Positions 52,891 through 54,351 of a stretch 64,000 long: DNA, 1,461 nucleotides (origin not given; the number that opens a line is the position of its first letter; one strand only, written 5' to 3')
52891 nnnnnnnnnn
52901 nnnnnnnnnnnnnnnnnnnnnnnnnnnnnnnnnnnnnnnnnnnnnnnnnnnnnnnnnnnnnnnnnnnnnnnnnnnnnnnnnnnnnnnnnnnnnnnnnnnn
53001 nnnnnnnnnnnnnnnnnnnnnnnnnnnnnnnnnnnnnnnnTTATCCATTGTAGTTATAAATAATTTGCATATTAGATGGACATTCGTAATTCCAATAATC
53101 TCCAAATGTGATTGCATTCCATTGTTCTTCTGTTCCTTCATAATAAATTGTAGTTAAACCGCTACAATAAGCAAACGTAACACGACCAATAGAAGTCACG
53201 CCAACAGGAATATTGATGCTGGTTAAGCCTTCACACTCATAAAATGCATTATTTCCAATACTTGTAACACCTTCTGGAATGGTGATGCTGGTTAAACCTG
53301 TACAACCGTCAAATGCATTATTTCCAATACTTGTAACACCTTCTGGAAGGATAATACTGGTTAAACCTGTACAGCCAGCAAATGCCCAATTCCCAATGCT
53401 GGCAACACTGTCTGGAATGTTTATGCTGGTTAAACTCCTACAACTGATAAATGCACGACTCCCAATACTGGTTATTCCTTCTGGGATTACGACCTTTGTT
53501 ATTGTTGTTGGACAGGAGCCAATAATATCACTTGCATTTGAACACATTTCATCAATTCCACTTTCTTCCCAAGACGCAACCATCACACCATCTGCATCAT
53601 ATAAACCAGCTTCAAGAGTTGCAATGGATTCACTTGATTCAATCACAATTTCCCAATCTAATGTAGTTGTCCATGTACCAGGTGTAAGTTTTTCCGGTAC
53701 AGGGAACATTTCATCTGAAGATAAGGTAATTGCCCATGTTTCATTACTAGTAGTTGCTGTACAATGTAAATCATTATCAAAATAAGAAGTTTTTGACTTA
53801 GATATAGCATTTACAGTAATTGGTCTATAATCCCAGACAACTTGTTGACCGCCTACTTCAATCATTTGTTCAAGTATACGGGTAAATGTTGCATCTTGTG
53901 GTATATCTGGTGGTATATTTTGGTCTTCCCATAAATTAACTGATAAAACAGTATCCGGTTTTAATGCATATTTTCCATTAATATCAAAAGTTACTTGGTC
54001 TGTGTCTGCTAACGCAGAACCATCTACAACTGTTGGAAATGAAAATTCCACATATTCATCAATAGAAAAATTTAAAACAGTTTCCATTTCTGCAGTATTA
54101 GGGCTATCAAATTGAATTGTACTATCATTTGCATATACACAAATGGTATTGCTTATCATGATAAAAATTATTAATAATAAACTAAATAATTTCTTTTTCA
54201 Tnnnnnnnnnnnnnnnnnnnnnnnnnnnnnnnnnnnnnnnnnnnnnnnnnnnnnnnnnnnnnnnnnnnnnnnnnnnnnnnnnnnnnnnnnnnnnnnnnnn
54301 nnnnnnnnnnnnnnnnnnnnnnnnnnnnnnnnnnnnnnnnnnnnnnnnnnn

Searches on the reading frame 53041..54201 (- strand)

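Call 15: search_protein_families(library=phrogs, proteins=[window:53041-54201:-], max_evalue=0.00001)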
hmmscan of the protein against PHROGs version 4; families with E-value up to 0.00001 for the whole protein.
window:53041-54201:- (386 aa): 2 families
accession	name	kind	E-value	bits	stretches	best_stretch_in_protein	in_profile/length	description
phrog_18805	-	unknown function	2.8e-40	139.5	2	256-373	310-424/457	-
phrog_35892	-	unknown function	9.3e-31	107.3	1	224-356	74-199/1181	-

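Call 44: search_protein_families(library=pfam, proteins=[window:53041-54201:-], max_evalue=0.001)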
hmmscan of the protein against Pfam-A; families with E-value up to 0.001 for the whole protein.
window:53041-54201:- (386 aa): 1 family
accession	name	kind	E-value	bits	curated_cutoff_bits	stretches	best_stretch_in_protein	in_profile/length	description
PF13306.12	LRR_5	-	2.1e-38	131.5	27.7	1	233-349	12-126/127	BspA type Leucine rich repeat region (6 copies)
